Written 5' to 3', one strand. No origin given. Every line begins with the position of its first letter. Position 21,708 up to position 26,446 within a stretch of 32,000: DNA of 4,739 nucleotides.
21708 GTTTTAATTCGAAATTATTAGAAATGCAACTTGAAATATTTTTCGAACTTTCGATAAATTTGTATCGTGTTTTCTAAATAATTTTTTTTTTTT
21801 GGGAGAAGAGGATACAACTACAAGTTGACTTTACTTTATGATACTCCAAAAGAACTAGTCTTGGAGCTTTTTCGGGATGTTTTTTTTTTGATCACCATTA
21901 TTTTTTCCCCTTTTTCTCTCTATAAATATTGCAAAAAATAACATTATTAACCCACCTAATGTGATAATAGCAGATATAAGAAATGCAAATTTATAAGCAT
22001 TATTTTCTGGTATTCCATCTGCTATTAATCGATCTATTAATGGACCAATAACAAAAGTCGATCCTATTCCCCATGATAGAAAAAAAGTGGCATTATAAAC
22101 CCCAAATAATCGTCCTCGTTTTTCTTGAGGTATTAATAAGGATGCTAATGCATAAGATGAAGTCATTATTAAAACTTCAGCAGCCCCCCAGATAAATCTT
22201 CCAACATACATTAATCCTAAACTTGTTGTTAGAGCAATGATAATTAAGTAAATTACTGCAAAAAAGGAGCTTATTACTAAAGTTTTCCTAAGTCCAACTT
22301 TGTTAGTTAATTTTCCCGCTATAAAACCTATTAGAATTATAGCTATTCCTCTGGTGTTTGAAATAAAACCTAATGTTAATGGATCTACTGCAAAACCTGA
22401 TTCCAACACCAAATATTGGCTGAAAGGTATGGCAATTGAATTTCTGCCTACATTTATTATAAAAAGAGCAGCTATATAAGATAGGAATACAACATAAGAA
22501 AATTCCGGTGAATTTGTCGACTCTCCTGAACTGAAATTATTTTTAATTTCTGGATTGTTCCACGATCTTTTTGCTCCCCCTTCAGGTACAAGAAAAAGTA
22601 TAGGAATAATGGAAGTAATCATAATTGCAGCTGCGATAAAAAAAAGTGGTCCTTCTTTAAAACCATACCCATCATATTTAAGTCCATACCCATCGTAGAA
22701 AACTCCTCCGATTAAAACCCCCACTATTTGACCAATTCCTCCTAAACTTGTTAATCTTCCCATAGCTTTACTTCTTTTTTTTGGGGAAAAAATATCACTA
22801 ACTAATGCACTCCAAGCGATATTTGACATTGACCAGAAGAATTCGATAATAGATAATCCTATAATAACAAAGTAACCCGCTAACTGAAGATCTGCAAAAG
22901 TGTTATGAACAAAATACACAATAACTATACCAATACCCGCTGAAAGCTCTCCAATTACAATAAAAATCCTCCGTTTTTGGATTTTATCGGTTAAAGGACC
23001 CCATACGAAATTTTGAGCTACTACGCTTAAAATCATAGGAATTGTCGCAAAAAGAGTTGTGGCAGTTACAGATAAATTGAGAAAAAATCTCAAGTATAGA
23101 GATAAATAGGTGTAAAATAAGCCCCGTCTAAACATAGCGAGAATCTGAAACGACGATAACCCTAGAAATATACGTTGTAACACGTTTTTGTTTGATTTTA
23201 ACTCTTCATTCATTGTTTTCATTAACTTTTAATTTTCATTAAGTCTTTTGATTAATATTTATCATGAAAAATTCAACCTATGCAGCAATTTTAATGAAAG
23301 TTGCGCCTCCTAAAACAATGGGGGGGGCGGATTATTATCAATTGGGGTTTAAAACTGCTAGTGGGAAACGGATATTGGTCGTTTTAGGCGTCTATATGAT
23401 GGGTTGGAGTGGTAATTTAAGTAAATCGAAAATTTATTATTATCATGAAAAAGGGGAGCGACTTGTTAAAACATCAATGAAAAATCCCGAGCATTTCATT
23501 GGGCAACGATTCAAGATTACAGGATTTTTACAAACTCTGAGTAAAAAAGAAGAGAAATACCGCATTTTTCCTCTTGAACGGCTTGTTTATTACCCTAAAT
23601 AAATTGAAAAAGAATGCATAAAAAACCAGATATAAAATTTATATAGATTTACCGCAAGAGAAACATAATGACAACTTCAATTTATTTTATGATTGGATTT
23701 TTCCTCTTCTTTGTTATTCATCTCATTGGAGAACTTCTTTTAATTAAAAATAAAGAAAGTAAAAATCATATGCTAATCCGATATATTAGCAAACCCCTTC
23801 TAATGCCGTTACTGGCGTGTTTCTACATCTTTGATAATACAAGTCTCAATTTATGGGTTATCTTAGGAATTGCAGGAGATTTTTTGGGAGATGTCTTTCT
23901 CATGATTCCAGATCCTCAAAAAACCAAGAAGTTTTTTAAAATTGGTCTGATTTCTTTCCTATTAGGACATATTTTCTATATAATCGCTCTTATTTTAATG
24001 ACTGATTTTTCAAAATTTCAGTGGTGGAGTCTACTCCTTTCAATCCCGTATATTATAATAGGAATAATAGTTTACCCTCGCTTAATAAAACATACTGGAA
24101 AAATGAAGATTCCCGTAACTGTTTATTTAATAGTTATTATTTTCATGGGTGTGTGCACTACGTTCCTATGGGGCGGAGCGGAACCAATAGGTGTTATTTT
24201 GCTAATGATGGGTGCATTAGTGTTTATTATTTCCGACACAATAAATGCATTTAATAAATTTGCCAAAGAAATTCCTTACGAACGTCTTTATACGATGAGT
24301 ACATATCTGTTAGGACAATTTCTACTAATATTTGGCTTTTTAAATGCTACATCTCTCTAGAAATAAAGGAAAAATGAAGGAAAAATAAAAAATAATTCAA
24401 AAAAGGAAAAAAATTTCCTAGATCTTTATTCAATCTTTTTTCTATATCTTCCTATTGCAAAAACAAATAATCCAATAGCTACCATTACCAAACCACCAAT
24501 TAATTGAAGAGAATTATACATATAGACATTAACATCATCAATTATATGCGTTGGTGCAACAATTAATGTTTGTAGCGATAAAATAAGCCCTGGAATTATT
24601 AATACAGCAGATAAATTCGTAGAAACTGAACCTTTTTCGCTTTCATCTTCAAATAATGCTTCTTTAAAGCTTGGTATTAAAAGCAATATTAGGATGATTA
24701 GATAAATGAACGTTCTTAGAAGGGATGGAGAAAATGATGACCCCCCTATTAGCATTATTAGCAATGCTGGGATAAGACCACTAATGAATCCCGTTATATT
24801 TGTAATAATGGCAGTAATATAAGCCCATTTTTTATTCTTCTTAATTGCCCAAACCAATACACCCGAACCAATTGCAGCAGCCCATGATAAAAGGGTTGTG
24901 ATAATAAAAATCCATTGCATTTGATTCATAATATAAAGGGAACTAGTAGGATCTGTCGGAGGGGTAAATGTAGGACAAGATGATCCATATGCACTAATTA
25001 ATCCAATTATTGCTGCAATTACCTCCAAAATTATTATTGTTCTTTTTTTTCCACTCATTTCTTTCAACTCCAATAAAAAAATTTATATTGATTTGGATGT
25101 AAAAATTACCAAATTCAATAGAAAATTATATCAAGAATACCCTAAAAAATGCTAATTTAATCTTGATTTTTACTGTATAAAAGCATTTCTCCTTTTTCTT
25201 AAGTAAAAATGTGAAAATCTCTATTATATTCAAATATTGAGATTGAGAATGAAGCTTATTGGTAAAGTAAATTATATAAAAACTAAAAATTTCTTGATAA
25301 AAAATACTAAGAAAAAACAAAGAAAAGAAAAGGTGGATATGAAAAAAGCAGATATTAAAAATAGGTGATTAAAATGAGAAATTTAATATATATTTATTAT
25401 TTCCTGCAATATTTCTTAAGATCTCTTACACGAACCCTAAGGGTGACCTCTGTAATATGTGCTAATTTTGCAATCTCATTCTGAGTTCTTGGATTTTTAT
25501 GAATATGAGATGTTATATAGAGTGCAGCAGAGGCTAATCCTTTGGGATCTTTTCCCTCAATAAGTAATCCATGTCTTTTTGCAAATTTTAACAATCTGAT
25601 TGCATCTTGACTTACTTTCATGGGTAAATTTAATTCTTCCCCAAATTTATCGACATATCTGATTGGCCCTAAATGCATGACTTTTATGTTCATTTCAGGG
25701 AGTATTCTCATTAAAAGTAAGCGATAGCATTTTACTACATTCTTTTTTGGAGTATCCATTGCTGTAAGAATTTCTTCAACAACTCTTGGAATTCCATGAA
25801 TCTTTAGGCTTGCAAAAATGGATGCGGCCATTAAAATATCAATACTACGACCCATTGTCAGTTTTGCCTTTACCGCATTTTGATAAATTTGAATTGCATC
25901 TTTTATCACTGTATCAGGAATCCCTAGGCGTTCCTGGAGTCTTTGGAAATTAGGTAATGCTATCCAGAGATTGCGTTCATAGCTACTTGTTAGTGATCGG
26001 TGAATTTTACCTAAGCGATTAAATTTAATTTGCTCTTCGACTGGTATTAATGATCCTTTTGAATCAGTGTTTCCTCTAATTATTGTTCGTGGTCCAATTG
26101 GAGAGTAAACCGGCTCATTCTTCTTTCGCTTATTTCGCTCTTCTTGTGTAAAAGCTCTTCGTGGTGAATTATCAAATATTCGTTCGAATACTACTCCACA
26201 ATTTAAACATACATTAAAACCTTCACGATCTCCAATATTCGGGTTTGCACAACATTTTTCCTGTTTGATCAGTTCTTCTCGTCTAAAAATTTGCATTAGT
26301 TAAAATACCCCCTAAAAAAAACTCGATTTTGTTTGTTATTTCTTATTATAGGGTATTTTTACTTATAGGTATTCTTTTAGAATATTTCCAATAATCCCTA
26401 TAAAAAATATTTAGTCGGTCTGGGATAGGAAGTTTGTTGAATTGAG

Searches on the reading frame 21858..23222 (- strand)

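Call 47: search_protein_families(library=pfam, proteins=[window:21858-23222:-], max_evalue=0.00001)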
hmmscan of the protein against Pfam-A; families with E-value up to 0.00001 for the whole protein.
window:21858-23222:- (455 aa): 3 families
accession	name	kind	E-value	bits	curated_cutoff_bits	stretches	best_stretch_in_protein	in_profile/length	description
PF07690.21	MFS_1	-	1e-57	196.1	33.4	2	25-387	4-346/347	Major Facilitator Superfamily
PF00083.30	Sugar_tr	-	6.4e-15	55.4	22.3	2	6-214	243-439/452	Sugar (and other) transporter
PF05977.19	MFS_3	-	2.1e-06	26.9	27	1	59-389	54-361/524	Transmembrane secretion effector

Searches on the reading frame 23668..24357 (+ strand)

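Call 47: search_protein_families(library=pfam, proteins=[window:23668-24357:+], max_evalue=0.00001)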
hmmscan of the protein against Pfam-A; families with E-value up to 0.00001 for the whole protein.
window:23668-24357:+ (230 aa): 1 family
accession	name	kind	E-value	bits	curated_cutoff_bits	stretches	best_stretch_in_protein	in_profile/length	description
PF07947.19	YhhN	-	3.3e-38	131.7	25.6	1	38-223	2-181/182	YhhN family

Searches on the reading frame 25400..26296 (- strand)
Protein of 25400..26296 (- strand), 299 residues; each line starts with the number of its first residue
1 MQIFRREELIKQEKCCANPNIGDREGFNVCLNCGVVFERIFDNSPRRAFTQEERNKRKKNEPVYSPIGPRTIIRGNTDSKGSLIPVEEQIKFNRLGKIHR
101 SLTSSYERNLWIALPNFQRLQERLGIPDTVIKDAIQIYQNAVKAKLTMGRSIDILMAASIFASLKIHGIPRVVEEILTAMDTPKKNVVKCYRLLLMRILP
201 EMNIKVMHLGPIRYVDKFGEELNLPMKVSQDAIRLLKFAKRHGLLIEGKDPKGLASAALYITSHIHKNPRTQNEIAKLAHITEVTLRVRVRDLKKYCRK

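Call 47: search_protein_families(library=pfam, proteins=[window:25400-26296:-], max_evalue=0.00001)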
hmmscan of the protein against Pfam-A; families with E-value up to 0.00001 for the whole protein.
window:25400-26296:- (299 aa): 1 family
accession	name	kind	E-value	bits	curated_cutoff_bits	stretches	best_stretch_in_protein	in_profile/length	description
PF00382.24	TFIIB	-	5.8e-31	106.8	23.6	2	211-294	8-90/92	Transcription factor TFIIB repeat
